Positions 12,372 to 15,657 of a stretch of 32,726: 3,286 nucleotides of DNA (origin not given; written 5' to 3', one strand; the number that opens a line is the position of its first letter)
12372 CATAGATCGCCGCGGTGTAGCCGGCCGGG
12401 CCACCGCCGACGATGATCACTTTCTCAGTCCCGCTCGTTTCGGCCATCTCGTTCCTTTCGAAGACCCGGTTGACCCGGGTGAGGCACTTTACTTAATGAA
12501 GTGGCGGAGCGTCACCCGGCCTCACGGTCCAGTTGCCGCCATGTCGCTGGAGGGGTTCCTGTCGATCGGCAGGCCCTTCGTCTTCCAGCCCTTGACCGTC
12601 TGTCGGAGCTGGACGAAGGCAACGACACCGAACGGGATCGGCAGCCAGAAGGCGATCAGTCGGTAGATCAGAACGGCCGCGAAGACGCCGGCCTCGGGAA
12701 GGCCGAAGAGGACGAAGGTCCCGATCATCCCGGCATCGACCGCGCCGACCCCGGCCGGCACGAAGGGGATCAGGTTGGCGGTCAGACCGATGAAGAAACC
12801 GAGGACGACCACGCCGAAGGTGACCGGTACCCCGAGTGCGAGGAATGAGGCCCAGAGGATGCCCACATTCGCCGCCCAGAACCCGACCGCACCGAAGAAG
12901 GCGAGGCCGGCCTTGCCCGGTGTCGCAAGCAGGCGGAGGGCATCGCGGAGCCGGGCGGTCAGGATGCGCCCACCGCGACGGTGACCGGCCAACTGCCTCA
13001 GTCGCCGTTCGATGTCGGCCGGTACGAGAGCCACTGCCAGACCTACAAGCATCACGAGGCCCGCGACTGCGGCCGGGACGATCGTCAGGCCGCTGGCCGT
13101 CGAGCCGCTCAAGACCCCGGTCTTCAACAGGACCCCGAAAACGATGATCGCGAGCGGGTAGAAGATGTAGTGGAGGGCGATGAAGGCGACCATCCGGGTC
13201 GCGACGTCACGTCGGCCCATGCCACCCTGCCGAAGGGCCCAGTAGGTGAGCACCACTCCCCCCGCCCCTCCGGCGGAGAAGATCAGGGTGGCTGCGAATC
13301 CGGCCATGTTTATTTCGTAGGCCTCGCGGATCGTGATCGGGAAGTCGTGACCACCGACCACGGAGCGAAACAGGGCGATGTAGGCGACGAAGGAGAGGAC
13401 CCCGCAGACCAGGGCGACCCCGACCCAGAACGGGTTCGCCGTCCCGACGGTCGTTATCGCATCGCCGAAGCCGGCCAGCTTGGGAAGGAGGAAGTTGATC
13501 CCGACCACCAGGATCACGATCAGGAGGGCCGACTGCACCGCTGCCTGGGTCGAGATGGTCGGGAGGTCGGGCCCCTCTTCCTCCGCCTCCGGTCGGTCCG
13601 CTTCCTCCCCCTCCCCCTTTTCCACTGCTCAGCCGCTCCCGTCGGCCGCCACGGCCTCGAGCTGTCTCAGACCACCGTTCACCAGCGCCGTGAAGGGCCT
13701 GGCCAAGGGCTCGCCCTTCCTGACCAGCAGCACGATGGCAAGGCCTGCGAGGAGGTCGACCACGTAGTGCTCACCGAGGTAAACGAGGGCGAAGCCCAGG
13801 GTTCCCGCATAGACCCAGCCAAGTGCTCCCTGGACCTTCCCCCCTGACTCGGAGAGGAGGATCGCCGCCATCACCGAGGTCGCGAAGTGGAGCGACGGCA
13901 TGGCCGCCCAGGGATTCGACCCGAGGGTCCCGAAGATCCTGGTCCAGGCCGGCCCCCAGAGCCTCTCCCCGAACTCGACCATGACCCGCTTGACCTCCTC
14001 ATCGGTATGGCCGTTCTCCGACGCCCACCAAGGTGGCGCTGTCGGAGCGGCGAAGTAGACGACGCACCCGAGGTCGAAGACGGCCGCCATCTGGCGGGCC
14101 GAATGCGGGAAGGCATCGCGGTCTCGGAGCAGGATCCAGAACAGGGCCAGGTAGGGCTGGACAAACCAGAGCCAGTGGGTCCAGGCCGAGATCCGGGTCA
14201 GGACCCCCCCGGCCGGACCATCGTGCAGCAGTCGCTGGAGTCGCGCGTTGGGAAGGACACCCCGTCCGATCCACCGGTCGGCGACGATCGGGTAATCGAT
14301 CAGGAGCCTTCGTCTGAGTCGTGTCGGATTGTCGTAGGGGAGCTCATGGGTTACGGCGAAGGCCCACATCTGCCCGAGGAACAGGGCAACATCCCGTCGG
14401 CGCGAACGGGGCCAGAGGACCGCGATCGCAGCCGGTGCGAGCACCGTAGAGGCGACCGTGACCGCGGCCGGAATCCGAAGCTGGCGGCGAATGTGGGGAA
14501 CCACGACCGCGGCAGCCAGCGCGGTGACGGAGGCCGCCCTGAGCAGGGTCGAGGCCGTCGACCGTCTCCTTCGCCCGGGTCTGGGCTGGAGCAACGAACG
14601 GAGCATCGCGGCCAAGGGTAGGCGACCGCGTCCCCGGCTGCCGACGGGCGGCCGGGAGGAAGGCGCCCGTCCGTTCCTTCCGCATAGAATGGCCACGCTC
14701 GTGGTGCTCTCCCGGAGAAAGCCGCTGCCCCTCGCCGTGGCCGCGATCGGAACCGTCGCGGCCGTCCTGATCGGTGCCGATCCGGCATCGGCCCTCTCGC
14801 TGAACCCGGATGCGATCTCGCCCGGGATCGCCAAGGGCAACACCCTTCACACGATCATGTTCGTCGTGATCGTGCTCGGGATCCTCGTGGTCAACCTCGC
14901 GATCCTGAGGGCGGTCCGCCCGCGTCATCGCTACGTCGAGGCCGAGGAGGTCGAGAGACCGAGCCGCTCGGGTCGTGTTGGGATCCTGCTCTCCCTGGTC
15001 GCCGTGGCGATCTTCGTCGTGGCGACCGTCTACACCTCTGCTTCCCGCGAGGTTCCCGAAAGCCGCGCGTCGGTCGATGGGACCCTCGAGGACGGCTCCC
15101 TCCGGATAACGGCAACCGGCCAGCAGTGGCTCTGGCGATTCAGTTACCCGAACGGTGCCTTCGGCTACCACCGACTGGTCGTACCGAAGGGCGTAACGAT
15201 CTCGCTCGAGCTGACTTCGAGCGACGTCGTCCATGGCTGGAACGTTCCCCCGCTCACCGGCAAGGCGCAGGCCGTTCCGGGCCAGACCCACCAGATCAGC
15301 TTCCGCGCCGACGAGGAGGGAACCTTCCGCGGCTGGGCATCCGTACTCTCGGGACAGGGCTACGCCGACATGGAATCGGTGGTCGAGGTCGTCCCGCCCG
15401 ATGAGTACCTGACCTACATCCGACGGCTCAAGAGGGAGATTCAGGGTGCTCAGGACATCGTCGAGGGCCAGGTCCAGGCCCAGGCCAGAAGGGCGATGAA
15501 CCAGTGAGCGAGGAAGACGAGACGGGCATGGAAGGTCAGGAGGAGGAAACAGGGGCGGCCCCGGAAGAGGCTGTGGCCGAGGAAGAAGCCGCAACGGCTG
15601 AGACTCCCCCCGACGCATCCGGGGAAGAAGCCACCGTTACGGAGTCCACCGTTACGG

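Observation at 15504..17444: Intact heme-copper-oxidase subunit I paralog whose catalytic core has been erased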

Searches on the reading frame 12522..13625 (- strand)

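Call 8: search_protein_families(library=pfam, proteins=[window:12522-13625:-], max_evalue=0.01)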
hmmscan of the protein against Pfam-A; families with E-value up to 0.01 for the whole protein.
window:12522-13625:- (367 aa): 1 family
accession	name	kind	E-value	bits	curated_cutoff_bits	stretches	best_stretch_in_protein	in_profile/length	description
PF03706.18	LPG_synthase_TM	-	1.6e-29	103.8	33.4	1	38-333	6-302/302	Lysylphosphatidylglycerol synthase TM region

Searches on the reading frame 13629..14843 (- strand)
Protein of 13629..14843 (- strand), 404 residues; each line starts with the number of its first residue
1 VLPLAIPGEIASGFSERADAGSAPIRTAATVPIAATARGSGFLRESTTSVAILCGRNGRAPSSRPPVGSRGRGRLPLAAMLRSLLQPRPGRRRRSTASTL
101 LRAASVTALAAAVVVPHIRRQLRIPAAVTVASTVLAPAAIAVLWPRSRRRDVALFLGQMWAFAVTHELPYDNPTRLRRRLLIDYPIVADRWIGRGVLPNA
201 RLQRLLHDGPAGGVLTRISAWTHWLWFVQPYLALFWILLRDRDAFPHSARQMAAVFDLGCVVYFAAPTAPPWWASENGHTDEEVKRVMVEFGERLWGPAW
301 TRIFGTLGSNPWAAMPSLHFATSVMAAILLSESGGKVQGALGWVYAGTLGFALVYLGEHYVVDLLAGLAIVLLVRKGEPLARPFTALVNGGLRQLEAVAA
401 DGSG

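Call 8: search_protein_families(library=pfam, proteins=[window:13629-14843:-], max_evalue=0.01)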
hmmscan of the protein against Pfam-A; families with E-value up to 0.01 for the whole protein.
window:13629-14843:- (404 aa): 2 families
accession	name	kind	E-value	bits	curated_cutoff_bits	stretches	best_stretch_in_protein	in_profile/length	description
PF14378.12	PAP2_3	-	1.3e-23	84.3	27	1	201-373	17-186/190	PAP2 superfamily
PF01569.27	PAP2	-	8.3e-06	26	27.2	1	290-371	47-114/130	PAP2 superfamily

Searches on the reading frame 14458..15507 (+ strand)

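Call 8: search_protein_families(library=pfam, proteins=[window:14458-15507:+], max_evalue=0.01)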
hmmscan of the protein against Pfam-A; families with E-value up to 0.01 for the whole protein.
window:14458-15507:+ (349 aa): 3 families
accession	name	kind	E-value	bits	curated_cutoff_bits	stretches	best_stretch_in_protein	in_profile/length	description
PF00116.26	COX2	-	3.2e-16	59.8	22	1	238-312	46-120/120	Cytochrome C oxidase subunit II, periplasmic domain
PF06157.16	DUF973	-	0.0044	16.6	26.4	1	130-192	55-117/309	Protein of unknown function (DUF973)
PF13473.12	Cupredoxin_1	-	0.0088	16.5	27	0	232-291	29-89/104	Cupredoxin-like domain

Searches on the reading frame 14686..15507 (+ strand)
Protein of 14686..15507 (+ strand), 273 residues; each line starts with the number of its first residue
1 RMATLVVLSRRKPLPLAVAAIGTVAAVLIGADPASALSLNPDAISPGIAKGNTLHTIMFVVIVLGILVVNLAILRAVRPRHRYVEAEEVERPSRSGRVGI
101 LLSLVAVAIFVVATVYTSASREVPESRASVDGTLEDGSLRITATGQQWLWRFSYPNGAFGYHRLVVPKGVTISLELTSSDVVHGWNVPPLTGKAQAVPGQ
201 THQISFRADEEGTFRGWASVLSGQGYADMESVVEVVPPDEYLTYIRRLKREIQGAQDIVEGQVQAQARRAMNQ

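Call 60: search_protein_families(library=pfam, proteins=[window:14686-15507:+], max_evalue=0.01)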
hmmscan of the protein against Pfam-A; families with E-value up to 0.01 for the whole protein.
window:14686-15507:+ (273 aa): 3 families
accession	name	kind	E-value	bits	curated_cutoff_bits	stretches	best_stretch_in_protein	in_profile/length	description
PF00116.26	COX2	-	1.6e-16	60.7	22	1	162-236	46-120/120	Cytochrome C oxidase subunit II, periplasmic domain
PF06157.16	DUF973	-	0.0028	17.3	26.4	1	54-116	55-117/309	Protein of unknown function (DUF973)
PF13473.12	Cupredoxin_1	-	0.0055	17.1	27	0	156-215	29-89/104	Cupredoxin-like domain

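Call 62: search_protein_families(library=ncbifam, proteins=[window:14686-15507:+], max_evalue=0.001)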
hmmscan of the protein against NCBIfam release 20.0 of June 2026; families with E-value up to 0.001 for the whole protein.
window:14686-15507:+ (273 aa): 5 families
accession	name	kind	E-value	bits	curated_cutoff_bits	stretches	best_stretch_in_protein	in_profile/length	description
TIGR02866.1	CoxB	equivalog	2.3e-37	128.5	147.7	1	55-245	14-201/202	cytochrome c oxidase subunit II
NF050117.1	aa3_CtaC_Actin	exception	4e-24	85.2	250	1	19-246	5-243/244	aa3-type cytochrome oxidase subunit II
TIGR01432.1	QOXA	equivalog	7.1e-17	61.5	240.95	1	52-247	32-225/227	cytochrome aa3 quinol oxidase subunit II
TIGR01433.1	CyoA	equivalog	5.7e-16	58.6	266.2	1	57-245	37-222/226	ubiquinol oxidase subunit II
NF007816.0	PRK10525.1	equivalog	6.7e-14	51.7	511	1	47-233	37-222/318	cytochrome o ubiquinol oxidase subunit II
